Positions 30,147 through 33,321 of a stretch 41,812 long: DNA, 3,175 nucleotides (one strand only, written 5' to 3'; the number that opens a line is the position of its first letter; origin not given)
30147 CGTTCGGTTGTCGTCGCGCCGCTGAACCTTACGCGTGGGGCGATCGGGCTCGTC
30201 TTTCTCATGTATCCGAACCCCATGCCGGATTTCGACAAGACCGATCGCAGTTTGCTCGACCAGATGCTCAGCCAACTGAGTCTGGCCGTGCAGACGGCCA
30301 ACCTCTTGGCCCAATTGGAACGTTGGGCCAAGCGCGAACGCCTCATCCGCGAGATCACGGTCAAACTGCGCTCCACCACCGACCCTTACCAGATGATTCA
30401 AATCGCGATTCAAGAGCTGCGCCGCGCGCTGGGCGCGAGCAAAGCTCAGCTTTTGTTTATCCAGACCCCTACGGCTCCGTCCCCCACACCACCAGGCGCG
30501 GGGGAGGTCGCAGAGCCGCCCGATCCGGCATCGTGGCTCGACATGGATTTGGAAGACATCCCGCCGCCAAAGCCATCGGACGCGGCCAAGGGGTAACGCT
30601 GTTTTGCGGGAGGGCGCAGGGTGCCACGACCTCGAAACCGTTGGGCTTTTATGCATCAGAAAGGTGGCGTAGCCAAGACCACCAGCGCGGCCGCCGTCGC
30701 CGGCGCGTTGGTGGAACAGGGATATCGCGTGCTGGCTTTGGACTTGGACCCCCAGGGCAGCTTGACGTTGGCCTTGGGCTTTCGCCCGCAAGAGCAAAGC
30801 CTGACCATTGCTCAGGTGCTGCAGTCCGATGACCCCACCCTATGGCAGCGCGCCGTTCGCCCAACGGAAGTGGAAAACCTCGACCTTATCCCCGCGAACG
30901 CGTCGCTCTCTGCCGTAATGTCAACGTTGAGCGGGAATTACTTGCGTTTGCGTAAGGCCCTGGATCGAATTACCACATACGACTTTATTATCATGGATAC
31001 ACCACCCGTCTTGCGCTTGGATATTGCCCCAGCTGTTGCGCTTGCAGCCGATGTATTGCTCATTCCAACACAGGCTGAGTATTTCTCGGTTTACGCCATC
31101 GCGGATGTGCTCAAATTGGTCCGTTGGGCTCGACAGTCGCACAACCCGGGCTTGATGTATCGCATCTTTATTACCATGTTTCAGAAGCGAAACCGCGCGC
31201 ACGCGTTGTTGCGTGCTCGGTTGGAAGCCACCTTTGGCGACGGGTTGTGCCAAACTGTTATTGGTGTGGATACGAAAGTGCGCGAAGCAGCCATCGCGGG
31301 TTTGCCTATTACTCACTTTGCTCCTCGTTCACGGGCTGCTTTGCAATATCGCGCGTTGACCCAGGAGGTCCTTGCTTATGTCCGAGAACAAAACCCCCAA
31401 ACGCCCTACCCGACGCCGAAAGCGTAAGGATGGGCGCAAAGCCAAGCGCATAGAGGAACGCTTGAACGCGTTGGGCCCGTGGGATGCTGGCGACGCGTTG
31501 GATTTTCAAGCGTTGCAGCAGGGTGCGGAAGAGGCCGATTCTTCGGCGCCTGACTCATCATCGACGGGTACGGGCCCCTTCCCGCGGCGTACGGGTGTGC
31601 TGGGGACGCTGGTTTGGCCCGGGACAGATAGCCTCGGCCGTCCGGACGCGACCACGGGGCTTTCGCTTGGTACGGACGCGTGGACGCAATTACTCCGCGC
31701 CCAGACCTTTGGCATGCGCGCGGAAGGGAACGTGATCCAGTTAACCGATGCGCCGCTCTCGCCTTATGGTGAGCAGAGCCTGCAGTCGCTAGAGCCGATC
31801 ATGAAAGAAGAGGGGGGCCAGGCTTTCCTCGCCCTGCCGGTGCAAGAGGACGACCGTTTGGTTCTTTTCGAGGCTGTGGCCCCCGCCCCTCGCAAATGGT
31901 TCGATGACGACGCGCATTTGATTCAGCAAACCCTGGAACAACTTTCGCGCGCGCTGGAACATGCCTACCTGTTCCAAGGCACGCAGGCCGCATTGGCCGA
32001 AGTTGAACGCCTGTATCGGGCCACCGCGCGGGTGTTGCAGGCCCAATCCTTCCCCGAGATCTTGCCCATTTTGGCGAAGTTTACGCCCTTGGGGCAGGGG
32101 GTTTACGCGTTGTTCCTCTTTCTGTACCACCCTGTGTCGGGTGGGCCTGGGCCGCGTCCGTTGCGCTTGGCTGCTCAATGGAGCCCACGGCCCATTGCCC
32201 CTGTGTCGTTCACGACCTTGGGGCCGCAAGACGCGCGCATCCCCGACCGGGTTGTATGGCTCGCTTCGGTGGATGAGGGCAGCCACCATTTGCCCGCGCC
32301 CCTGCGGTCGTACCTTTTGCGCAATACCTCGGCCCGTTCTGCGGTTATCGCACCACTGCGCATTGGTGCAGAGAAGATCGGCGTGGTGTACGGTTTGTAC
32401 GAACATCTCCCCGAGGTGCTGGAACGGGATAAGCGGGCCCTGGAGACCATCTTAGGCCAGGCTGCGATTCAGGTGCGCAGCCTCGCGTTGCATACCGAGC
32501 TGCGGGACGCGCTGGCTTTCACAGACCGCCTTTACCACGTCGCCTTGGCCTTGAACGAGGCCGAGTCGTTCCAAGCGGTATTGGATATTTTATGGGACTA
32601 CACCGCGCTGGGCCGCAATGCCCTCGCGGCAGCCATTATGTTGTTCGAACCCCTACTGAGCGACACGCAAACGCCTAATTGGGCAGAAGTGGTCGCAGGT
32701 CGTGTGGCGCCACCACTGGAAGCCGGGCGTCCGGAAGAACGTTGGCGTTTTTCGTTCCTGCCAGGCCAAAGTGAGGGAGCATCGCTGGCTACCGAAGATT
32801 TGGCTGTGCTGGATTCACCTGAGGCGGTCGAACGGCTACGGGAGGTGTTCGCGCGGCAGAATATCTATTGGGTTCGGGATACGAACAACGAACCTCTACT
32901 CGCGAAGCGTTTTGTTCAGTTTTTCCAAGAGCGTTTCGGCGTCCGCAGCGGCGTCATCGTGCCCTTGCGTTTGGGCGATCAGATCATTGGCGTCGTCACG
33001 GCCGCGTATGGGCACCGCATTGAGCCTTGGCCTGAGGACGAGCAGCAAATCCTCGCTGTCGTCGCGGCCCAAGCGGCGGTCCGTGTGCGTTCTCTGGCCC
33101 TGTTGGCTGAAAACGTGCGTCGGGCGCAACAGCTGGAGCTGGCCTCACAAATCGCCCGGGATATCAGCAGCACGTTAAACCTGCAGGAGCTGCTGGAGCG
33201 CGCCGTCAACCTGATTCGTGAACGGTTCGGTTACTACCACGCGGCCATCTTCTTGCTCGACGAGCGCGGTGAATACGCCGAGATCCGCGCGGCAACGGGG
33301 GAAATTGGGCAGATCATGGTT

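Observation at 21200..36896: Nine-gene signalling operon with one kinase, three output-less HAMP/GAF membrane proteins, an orphan ParA-like ATPase and a PLP-enzyme output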

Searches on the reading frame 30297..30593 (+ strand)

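Call 44: search_protein_families(library=pfam, proteins=[window:30297-30593:+], max_evalue=5)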
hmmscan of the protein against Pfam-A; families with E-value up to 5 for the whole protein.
seq(99 aa): 1 family
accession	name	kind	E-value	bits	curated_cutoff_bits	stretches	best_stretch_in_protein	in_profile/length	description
PF00486.34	Trans_reg_C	-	0.099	13.2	26.2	1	3-57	17-69/77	Transcriptional regulatory protein, C terminal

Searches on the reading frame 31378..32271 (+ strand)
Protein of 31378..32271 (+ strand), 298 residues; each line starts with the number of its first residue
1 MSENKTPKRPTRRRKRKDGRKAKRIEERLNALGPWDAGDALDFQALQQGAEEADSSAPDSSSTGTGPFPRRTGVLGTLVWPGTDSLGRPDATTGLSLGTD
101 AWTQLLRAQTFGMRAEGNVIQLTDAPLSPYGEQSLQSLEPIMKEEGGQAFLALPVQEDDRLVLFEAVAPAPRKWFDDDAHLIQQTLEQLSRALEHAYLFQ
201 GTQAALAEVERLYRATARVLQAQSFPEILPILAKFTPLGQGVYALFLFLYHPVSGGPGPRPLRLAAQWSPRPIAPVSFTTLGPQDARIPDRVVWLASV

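Call 44: search_protein_families(library=pfam, proteins=[window:31378-32271:+], max_evalue=5)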
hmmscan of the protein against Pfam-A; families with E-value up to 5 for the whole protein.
seq(298 aa): 1 family
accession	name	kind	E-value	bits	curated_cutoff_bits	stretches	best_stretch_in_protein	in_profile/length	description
PF01590.32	GAF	-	0.064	14.2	22.4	1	115-193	60-133/133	GAF domain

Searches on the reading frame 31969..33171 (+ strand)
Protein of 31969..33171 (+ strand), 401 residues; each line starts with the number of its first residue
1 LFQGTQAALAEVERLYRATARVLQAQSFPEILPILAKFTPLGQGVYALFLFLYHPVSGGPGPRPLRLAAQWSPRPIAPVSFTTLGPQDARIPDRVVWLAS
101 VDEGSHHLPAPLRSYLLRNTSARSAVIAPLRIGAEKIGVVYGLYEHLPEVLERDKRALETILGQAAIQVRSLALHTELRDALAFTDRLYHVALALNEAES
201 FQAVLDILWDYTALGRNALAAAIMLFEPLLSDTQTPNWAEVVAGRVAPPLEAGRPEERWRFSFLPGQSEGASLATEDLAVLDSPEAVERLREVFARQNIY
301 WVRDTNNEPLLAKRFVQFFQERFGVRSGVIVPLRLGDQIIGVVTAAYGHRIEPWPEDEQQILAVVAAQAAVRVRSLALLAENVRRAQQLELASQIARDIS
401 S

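Call 44: search_protein_families(library=pfam, proteins=[window:31969-33171:+], max_evalue=5)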
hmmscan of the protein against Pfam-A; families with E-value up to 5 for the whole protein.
seq(401 aa): 4 families
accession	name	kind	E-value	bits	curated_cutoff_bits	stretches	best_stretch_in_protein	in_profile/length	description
PF01590.32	GAF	-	1.2e-14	55.4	22.4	2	281-372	47-132/133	GAF domain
PF13185.12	GAF_2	-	1.4e-09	38.7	28.6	2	313-371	76-133/136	GAF domain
PF13492.12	GAF_3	-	6.4e-09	36.7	27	2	320-372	75-126/129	GAF domain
PF03472.21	Autoind_bind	-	0.014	15.3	23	1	299-362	72-138/149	Autoinducer binding domain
